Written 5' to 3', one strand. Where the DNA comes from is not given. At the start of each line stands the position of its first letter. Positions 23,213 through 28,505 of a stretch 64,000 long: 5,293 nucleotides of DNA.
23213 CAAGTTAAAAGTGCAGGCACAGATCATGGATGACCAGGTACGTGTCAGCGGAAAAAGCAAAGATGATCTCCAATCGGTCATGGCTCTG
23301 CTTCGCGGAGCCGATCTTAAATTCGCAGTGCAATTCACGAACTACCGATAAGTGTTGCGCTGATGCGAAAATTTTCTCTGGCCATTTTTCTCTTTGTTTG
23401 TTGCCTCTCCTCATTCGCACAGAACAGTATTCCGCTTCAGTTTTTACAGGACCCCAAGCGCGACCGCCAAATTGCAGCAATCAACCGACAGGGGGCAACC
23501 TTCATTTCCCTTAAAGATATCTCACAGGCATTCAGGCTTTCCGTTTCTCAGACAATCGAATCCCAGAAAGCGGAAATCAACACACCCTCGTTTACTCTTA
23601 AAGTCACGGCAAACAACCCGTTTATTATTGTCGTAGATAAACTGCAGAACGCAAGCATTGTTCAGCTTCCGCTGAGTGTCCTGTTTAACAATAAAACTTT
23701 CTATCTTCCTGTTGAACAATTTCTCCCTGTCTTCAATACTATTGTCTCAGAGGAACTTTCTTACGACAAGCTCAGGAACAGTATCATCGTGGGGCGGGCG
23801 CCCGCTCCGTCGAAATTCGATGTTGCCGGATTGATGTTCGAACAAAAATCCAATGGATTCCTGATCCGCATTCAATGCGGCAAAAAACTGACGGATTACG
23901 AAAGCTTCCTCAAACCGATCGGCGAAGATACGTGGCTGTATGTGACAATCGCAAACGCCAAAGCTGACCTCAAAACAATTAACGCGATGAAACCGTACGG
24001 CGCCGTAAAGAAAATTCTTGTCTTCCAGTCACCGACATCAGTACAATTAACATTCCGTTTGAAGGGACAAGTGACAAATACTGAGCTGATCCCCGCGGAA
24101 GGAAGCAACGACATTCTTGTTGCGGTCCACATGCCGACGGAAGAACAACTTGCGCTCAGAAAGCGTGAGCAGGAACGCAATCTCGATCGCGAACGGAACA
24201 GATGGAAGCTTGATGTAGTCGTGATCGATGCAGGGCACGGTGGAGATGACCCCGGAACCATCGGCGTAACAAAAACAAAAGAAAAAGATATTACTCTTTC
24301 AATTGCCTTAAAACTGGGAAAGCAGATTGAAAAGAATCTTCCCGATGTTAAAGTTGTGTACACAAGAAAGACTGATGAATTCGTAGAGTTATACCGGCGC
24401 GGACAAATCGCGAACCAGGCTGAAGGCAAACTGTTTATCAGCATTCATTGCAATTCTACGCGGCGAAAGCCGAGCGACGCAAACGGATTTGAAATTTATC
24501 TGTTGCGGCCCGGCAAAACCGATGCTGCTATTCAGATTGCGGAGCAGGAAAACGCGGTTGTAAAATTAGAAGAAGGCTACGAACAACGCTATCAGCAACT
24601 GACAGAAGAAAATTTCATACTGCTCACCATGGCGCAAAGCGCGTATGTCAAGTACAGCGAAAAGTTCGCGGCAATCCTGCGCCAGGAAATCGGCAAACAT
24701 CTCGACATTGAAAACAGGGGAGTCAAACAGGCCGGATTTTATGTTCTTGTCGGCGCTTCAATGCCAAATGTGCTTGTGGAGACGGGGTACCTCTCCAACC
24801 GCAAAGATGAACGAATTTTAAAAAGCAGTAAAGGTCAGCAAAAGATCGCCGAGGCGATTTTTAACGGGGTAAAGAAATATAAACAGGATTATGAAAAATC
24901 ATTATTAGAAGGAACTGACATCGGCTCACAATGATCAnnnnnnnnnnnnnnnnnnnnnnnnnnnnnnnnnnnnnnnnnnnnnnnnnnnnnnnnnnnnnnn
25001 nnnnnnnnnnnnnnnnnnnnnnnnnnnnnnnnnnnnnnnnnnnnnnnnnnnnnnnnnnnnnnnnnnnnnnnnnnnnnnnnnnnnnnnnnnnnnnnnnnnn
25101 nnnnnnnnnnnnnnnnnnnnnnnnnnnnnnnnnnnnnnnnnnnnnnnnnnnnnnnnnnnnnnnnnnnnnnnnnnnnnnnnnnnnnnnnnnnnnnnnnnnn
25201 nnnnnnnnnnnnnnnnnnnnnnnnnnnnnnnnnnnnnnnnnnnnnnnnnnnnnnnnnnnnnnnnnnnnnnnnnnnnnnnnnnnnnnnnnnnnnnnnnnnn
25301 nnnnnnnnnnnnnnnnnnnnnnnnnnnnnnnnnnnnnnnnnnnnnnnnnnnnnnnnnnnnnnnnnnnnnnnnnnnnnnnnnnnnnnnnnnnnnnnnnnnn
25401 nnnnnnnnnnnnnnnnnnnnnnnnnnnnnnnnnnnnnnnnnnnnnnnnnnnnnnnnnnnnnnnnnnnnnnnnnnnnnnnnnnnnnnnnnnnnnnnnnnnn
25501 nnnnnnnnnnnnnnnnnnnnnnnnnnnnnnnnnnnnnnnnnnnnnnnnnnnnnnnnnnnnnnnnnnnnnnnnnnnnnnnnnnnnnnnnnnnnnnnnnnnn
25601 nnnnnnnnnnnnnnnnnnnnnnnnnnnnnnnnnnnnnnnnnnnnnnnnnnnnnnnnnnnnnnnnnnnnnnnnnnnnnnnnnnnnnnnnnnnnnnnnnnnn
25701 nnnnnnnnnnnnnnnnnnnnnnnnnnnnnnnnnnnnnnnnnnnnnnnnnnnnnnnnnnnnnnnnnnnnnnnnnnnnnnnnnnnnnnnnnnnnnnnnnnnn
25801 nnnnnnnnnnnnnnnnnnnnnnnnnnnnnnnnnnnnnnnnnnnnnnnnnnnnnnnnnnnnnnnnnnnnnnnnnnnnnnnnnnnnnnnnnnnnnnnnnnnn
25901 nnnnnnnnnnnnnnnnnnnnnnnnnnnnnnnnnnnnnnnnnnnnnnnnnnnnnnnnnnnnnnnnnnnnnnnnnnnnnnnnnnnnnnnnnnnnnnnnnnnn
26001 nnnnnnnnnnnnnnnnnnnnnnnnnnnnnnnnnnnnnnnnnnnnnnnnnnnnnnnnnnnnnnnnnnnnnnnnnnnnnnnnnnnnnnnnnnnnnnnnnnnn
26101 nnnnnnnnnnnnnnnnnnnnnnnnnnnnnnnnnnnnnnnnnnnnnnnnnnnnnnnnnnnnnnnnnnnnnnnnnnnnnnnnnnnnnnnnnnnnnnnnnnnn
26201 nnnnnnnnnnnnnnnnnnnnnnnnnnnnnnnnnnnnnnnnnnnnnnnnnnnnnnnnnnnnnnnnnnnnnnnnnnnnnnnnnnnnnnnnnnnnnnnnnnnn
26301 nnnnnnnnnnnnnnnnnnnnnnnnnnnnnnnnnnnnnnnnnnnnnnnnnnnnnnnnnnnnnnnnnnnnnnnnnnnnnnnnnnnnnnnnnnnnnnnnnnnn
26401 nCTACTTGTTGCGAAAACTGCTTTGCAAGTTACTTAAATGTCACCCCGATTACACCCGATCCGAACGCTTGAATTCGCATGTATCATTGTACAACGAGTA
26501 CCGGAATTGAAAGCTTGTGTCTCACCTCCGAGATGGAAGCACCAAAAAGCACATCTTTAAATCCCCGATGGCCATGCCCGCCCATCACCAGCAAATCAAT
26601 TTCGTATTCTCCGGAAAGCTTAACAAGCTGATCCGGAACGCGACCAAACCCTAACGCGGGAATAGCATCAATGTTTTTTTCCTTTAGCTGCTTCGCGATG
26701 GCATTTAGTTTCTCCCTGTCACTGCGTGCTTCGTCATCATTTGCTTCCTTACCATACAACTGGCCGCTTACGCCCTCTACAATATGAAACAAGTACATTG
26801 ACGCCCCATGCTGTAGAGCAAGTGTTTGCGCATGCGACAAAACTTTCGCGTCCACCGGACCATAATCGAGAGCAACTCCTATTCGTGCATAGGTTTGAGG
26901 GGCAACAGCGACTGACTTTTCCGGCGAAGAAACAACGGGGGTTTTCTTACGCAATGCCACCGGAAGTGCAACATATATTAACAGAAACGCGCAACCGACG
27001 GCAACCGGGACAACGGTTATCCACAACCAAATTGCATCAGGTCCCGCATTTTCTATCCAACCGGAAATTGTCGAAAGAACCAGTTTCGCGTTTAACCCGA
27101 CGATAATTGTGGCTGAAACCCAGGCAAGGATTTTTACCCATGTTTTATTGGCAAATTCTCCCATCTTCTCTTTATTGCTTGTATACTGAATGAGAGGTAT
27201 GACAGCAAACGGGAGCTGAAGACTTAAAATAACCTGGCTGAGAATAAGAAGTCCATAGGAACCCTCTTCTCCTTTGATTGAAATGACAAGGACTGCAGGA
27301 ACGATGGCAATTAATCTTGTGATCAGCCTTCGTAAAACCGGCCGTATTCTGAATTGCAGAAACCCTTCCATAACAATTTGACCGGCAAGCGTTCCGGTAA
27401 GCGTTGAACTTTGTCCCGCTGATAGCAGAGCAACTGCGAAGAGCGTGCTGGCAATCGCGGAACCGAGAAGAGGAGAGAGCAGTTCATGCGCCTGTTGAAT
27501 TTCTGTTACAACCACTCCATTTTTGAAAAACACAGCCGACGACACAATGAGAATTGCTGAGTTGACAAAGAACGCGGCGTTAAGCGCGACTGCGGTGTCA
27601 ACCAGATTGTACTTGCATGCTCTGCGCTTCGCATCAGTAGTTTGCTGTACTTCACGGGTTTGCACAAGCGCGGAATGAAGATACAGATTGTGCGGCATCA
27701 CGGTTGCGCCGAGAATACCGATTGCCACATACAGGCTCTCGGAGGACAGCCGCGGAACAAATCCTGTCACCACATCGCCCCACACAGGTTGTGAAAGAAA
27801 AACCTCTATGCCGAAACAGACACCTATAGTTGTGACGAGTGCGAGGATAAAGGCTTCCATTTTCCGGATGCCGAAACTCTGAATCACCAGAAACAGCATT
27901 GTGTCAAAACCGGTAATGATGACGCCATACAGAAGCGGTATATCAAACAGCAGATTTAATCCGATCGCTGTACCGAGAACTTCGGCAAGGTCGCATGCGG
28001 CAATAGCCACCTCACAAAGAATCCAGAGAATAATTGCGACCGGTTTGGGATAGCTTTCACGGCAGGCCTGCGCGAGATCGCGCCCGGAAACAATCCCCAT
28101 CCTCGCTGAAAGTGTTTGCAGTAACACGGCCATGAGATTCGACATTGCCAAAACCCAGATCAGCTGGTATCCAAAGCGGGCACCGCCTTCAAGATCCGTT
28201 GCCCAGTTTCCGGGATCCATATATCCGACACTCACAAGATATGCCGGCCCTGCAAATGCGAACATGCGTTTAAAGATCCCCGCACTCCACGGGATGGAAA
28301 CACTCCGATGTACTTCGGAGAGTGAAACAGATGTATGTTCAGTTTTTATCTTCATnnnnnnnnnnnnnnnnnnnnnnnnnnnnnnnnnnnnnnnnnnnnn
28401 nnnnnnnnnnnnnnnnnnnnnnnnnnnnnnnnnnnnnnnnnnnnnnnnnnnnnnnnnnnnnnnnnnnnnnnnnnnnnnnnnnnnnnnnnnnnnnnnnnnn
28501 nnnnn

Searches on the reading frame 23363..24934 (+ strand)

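Call 36: search_protein_families(library=ncbifam, proteins=[window:23363-24934:+], max_evalue=0.00001)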
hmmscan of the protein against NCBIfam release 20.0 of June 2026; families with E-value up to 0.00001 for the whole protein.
window:23363-24934:+ (523 aa): 5 families
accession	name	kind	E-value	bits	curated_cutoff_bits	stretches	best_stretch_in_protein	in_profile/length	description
NF038267.1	amidase_AmiC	exception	1.6e-40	139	700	1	275-506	178-405/407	N-acetylmuramoyl-L-alanine amidase AmiC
NF007652.1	PRK10319.1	equivalog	1.3e-36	126.3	400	1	260-512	35-283/291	N-acetylmuramoyl-L-alanine amidase AmiA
NF007751.0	PRK10431.1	equivalog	3.4e-32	111.6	532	1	285-507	193-416/445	N-acetylmuramoyl-L-alanine amidase AmiB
TIGR02883.1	spore_cwlD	equivalog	4.2e-30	105.2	221.55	2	285-378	2-108/189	N-acetylmuramoyl-L-alanine amidase CwlD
NF038140.1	amidase_Rv3717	exception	1.9e-09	37.3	335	1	465-507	189-231/233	Rv3717 family N-acetylmuramoyl-L-alanine amidase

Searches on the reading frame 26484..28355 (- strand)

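Call 36: search_protein_families(library=ncbifam, proteins=[window:26484-28355:-], max_evalue=0.00001)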
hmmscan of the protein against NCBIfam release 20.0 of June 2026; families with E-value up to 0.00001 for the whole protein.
window:26484-28355:- (623 aa): 3 families
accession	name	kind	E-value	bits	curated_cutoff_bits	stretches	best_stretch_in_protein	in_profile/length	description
NF001923.0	PRK00701.1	subfamily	2.4e-180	599.9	430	1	4-431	6-437/439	Mn(2+) uptake NRAMP transporter MntH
TIGR01197.1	nramp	subfamily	1.9e-124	415.9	272.5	1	30-398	2-390/390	metal ion transporter, metal ion (Mn2+/Fe2+) transporter (Nramp) family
NF037982.1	Nramp_1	equivalog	9.7e-57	193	50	1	36-395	1-402/404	Nramp family divalent metal transporter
